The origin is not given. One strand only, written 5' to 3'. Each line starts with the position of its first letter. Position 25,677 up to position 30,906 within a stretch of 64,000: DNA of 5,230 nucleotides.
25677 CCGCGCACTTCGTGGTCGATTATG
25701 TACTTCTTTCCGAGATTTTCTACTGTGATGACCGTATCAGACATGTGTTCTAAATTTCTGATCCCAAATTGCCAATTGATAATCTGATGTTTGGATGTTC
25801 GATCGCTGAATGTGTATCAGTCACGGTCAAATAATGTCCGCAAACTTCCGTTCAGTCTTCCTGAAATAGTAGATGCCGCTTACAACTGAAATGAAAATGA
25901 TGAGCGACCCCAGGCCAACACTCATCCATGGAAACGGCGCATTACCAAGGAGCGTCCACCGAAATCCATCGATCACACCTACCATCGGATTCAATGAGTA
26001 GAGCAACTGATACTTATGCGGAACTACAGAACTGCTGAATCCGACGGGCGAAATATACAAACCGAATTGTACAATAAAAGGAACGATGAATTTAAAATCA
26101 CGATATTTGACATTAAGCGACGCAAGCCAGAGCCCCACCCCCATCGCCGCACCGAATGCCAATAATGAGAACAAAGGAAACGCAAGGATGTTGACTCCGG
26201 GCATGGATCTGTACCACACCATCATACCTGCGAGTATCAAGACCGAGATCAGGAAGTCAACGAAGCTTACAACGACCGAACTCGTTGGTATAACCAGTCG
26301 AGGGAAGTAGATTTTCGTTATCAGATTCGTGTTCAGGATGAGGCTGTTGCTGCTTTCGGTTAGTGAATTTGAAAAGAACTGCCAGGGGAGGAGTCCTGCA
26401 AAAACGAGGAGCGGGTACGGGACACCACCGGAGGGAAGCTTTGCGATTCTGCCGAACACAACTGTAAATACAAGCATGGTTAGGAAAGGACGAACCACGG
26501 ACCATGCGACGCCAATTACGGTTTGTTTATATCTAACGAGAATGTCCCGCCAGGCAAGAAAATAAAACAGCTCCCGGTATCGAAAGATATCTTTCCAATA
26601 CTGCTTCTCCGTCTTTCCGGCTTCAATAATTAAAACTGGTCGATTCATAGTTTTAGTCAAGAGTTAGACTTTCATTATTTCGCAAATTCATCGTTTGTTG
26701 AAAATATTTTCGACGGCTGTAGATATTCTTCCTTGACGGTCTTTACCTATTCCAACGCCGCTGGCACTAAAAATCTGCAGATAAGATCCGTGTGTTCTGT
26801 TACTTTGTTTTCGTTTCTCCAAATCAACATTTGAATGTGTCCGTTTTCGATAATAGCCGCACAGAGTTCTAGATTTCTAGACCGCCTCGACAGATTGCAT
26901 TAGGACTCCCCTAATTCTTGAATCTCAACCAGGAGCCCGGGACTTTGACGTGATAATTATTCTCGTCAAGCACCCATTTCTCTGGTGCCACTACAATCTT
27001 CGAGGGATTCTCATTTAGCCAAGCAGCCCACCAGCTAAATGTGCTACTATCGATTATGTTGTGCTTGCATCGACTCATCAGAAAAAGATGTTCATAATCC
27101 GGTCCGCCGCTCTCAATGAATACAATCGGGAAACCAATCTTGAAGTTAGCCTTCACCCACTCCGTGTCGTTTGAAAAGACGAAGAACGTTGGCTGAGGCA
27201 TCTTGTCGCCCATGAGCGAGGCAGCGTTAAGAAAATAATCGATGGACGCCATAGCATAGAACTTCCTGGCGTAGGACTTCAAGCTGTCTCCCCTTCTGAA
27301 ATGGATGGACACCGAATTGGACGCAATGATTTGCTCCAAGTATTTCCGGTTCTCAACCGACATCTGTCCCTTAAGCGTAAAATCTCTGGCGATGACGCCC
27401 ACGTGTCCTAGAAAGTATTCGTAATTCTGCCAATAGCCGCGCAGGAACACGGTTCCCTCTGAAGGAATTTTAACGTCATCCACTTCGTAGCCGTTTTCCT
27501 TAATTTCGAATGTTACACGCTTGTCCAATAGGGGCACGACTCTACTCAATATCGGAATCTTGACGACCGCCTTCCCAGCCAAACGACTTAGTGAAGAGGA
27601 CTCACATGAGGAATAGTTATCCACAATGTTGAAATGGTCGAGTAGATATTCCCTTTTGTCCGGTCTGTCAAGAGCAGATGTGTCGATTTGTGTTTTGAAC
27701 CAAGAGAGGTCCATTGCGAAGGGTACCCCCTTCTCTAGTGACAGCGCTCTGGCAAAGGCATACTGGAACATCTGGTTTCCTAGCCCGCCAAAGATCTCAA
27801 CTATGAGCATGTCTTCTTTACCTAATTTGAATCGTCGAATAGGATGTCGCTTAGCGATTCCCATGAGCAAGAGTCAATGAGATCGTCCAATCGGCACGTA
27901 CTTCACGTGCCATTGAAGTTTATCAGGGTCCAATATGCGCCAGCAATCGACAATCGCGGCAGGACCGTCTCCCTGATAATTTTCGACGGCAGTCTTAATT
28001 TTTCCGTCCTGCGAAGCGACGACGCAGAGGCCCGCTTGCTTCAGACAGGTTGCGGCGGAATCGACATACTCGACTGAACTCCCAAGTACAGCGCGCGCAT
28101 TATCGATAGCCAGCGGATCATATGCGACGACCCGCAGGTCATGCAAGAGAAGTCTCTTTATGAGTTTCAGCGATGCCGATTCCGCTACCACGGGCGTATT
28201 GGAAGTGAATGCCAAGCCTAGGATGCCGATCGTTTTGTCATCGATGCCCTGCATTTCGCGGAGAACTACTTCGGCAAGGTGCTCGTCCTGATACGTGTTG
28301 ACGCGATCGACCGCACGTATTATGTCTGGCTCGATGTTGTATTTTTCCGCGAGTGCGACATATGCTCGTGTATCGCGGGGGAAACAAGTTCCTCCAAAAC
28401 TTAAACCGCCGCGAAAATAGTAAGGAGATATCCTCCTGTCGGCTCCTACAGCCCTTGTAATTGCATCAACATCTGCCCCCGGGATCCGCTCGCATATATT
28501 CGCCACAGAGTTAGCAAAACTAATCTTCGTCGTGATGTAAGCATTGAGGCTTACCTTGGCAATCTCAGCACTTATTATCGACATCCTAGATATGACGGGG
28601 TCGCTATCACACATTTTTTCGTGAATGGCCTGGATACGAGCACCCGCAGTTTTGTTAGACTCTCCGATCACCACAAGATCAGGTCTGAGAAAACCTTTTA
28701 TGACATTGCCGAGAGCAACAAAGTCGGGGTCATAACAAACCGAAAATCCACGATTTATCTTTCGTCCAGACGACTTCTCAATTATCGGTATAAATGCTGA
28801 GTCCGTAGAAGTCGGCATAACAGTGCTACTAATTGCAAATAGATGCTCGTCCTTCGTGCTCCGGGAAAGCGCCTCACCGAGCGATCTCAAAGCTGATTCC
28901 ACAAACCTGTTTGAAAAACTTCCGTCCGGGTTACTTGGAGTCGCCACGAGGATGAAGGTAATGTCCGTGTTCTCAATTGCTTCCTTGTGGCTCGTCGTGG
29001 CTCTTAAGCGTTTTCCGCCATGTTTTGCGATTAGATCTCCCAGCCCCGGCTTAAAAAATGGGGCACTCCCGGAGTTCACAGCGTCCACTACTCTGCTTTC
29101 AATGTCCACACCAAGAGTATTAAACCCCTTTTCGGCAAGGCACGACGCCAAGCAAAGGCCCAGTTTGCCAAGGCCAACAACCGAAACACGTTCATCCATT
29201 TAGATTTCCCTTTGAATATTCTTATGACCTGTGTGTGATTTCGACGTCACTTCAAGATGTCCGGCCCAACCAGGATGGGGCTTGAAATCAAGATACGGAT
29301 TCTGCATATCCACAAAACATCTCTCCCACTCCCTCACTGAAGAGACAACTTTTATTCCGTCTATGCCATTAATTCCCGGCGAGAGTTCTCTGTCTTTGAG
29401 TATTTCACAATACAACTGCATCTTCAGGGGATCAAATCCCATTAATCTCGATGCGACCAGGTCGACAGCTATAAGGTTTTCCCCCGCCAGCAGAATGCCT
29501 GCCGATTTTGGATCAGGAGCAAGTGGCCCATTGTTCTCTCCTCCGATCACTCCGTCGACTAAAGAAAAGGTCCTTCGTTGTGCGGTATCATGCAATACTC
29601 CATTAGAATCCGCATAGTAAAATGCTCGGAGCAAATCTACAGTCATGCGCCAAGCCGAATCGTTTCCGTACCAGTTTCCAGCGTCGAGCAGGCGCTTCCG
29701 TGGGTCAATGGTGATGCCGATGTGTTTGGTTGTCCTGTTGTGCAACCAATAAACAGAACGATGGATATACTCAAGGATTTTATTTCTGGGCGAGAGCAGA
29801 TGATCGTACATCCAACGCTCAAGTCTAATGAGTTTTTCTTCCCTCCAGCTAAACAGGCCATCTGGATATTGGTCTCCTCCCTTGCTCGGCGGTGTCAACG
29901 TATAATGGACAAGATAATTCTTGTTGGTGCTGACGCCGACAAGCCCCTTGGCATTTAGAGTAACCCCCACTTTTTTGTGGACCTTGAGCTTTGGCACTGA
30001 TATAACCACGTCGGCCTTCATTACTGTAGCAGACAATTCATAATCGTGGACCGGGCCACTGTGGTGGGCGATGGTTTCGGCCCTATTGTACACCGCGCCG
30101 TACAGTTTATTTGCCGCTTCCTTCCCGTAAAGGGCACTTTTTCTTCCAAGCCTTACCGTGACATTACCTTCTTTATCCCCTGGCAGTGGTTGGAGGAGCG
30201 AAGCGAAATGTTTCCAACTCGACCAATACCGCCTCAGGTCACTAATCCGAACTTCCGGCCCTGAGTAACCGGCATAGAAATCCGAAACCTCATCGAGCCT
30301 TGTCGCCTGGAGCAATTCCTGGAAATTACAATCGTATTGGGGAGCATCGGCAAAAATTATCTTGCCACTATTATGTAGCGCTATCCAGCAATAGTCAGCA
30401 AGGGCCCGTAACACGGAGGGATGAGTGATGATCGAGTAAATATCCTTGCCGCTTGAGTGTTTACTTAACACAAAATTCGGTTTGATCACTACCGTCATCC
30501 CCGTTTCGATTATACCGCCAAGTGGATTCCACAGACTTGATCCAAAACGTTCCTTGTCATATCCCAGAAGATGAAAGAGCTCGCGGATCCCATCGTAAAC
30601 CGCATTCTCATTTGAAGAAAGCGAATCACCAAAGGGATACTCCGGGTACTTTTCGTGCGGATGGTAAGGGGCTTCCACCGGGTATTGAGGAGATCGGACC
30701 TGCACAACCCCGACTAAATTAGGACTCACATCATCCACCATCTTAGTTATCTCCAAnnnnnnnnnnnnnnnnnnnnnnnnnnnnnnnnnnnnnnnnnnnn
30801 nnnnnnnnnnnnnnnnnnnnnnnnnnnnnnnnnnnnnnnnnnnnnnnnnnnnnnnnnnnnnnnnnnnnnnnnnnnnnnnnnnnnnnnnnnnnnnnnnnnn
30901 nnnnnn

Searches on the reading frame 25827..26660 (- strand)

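Call 90: search_protein_families(library=pfam, proteins=[window:25827-26660:-], max_evalue=0.00001)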
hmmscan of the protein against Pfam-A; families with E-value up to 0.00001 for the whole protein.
window:25827-26660:- (277 aa): 1 family
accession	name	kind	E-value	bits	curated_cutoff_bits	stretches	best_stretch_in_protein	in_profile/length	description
PF01061.29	ABC2_membrane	-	7e-19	68.6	26.9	1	31-237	2-210/211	ABC-2 type transporter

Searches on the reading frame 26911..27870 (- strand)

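Call 90: search_protein_families(library=pfam, proteins=[window:26911-27870:-], max_evalue=0.00001)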
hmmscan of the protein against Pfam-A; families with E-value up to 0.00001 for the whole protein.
window:26911-27870:- (319 aa): 1 family
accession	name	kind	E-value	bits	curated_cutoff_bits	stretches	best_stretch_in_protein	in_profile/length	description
PF01531.22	Glyco_transf_11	-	1.4e-28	100.4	23.9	1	127-301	110-280/298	Glycosyl transferase family 11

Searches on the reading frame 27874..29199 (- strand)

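Call 90: search_protein_families(library=pfam, proteins=[window:27874-29199:-], max_evalue=0.00001)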
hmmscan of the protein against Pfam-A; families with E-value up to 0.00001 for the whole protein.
window:27874-29199:- (441 aa): 3 families
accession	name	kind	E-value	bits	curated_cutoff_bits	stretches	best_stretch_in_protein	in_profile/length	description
PF03721.20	UDPG_MGDP_dh_N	-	2.3e-39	135.4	27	1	4-191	2-186/187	UDP-glucose/GDP-mannose dehydrogenase family, NAD binding domain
PF00984.24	UDPG_MGDP_dh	-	2.1e-28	98.7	25.4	1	210-302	2-93/94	UDP-glucose/GDP-mannose dehydrogenase family, central domain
PF03720.21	UDPG_MGDP_dh_C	-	8.8e-16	58.6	30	1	325-425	1-103/103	UDP-glucose/GDP-mannose dehydrogenase family, UDP binding domain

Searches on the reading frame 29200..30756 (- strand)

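Call 76: search_protein_families(library=pfam, proteins=[window:29200-30756:-], max_evalue=0.0001)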
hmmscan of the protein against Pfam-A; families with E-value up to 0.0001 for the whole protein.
window:29200-30756:- (518 aa): 1 family
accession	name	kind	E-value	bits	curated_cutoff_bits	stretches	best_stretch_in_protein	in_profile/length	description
PF04015.17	DUF362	-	1.1e-21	78.3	24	1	217-436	69-199/200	Domain of unknown function (DUF362)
